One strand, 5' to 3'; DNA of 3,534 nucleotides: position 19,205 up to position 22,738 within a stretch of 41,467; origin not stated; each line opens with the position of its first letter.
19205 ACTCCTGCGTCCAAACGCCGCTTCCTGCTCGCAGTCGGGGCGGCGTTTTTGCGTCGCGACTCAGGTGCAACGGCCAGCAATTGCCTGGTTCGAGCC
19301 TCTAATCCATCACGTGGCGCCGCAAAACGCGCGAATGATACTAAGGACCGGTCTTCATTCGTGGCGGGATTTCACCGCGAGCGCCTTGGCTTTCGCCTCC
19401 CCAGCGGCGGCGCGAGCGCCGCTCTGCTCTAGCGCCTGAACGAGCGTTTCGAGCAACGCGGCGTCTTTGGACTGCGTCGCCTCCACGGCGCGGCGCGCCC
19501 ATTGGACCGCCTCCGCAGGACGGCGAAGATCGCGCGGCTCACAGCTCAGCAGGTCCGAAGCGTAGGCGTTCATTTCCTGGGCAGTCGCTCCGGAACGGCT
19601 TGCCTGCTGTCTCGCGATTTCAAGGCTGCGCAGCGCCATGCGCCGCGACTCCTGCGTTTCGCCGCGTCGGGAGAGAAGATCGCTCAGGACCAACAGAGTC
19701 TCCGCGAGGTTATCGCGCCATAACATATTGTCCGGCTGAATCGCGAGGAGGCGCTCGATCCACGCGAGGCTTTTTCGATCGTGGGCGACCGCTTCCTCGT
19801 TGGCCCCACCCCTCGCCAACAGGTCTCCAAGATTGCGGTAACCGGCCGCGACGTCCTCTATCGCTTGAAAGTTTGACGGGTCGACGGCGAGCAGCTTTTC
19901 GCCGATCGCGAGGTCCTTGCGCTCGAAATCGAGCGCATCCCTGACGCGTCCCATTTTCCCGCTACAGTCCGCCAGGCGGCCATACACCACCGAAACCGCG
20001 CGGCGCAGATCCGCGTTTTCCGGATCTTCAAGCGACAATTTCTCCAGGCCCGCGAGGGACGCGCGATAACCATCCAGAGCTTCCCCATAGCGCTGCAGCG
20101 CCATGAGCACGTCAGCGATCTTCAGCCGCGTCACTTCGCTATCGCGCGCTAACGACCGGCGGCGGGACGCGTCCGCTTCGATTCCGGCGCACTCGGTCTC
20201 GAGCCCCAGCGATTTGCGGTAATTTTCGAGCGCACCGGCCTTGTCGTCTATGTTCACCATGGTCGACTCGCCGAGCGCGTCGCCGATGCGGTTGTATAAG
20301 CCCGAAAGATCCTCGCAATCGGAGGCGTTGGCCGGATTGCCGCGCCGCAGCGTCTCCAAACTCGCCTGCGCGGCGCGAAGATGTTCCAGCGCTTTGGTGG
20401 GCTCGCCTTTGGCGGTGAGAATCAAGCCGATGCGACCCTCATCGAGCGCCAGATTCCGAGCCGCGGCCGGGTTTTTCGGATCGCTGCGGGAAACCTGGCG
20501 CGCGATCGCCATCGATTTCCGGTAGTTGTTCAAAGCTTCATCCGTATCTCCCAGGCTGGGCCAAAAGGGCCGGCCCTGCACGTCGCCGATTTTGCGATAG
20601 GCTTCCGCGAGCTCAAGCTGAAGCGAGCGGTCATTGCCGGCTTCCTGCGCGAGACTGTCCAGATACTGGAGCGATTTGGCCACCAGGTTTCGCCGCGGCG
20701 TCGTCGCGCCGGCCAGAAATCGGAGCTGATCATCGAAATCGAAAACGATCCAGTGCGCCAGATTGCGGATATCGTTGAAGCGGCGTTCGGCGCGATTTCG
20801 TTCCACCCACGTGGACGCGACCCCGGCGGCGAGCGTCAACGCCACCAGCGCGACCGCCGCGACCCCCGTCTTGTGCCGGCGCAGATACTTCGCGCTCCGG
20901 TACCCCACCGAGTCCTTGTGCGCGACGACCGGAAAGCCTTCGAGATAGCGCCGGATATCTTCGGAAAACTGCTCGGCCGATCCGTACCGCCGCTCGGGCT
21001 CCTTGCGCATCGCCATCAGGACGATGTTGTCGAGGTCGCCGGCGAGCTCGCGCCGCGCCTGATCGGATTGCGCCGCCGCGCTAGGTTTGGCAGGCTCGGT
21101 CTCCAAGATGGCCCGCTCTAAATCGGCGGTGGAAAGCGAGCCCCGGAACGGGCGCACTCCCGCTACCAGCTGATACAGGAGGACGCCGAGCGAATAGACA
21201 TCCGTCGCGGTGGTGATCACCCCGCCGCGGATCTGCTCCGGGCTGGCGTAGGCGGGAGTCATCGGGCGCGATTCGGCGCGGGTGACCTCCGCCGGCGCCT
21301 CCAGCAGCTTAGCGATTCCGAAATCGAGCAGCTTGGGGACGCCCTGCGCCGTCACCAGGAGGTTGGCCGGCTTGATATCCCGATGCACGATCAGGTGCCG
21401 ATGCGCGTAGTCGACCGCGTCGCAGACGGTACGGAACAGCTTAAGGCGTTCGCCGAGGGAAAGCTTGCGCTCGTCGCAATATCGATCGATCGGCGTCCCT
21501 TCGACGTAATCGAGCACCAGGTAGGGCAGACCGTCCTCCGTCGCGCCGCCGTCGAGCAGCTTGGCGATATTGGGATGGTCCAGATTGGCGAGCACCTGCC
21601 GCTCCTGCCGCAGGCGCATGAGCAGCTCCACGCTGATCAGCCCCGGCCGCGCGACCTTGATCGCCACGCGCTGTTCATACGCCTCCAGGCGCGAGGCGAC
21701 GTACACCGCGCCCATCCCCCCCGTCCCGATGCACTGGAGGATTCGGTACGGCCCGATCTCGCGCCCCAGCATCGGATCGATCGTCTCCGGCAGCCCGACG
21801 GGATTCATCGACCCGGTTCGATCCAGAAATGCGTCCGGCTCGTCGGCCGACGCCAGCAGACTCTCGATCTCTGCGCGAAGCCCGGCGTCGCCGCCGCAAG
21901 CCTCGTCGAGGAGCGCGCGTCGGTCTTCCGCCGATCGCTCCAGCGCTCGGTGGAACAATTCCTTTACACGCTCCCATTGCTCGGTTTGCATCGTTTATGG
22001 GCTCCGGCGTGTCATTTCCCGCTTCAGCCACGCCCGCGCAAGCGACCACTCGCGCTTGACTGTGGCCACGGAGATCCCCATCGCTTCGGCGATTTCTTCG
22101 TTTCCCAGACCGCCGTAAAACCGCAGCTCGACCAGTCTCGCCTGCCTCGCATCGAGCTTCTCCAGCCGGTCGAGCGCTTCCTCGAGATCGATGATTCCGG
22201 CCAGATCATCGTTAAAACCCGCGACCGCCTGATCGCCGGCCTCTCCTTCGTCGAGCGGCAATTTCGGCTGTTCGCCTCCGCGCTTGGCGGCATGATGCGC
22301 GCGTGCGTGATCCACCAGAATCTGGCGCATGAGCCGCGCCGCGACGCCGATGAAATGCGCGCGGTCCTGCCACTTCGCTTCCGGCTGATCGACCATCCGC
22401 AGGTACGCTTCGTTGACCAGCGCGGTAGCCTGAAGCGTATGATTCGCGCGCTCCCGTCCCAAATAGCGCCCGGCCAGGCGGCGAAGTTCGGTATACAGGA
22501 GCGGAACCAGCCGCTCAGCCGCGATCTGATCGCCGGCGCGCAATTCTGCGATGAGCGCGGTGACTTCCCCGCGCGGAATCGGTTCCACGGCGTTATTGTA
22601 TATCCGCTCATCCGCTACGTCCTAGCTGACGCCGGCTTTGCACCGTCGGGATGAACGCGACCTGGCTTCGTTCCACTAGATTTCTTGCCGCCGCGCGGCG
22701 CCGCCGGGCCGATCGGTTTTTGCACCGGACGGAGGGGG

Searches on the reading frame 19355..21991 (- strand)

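Call 15: search_protein_families(library=pfam, proteins=[window:19355-21991:-], max_evalue=0.01)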
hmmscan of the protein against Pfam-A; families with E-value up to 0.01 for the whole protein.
window:19355-21991:- (878 aa): 10 families
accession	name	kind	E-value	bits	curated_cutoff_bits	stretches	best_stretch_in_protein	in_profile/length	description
PF00069.31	Pkinase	-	4.2e-45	154.6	31.7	1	82-340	1-256/263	Protein kinase domain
PF07714.23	PK_Tyr_Ser-Thr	-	1.6e-31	110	23.1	1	84-299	3-221/258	Protein tyrosine and serine/threonine kinase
PF13424.12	TPR_12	-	3.8e-13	49.9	30.1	1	713-795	1-77/77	Tetratricopeptide repeat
PF13374.12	TPR_10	-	3.4e-10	40.1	27.5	0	763-795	2-34/42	Tetratricopeptide repeat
PF03109.22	ABC1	-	3.9e-07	29.9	22.9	1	157-230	144-217/244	ABC1 atypical kinase-like domain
PF07719.23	TPR_2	-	7.8e-06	26.1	27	0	625-646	7-28/34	Tetratricopeptide repeat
PF00515.34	TPR_1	-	1.1e-05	25.5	27.8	0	520-541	6-27/34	Tetratricopeptide repeat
PF13181.12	TPR_8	-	0.00024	21.5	25.7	0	480-498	14-32/34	Tetratricopeptide repeat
PF01636.29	APH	-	0.00039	20.7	23.2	0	107-178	21-89/239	Phosphotransferase enzyme family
PF13428.12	TPR_14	-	0.0039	18.2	23.5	0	477-515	4-42/44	Tetratricopeptide repeat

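Call 16: search_protein_families(library=phrogs, proteins=[window:19355-21991:-], max_evalue=0.001)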
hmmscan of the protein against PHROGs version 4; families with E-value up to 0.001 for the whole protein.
window:19355-21991:- (878 aa): 3 families
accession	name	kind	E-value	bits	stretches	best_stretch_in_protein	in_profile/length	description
phrog_2361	-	other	4e-51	175.3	1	74-350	7-270/415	serine-threonine kinase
phrog_4972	-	unknown function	0.00017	21.6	1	168-273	206-312/501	-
phrog_3043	-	other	0.00096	19.5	0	184-292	206-317/376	kinase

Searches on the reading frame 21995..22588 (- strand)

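Call 28: search_protein_families(library=pfam, proteins=[window:21995-22588:-], max_evalue=0.01)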
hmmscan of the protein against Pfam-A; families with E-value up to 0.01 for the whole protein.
window:21995-22588:- (197 aa): 7 families
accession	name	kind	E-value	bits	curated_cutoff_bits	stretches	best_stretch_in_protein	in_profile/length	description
PF07638.17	Sigma70_ECF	-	1.5e-60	204.7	21.1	1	8-193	3-184/185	ECF sigma factor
PF08281.18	Sigma70_r4_2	-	7.7e-13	48.3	25.7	1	136-188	2-54/54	Sigma-70, region 4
PF04545.22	Sigma70_r4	-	4.1e-08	33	24.1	1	142-179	2-39/50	Sigma-70, region 4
PF02001.22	DUF134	-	0.00081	20.4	27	0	151-186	41-76/98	Protein of unknown function DUF134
PF19889.5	DUF6362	-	0.0012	19.6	31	1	130-184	41-94/98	Domain of unknown function (DUF6362)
PF00196.25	GerE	-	0.0041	17.2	23.5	1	159-178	16-35/57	Bacterial regulatory proteins, luxR family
PF20432.4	Xre-like-HTH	-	0.0047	17.6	25.8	0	159-179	22-42/63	Antitoxin Xre-like helix-turn-helix domain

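Call 29: search_protein_families(library=phrogs, proteins=[window:21995-22588:-], max_evalue=0.001)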
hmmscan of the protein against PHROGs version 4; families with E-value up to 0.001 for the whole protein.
window:21995-22588:- (197 aa): 7 families
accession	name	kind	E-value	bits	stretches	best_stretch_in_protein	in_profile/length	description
phrog_1740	-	transcription regulation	1.7e-14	54.3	1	22-193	56-217/567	RNA polymerase sigma factor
phrog_3512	-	transcription regulation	1.3e-06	29.6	1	128-181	50-102/130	sigma factor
phrog_79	-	transcription regulation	3.5e-06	27.8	1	85-189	46-134/156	anti-termination protein Q-like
phrog_13787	-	unknown function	3.6e-05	25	1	136-192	113-168/172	-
phrog_686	-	DNA, RNA and nucleotide metabolism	0.00054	21.2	0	139-181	27-69/76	HTH DNA binding protein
phrog_351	-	transcription regulation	0.00078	19.1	1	134-195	668-729/928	RNA polymerase sigma factor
phrog_36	-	transcription regulation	0.00082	20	0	134-179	129-174/220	transcriptional regulator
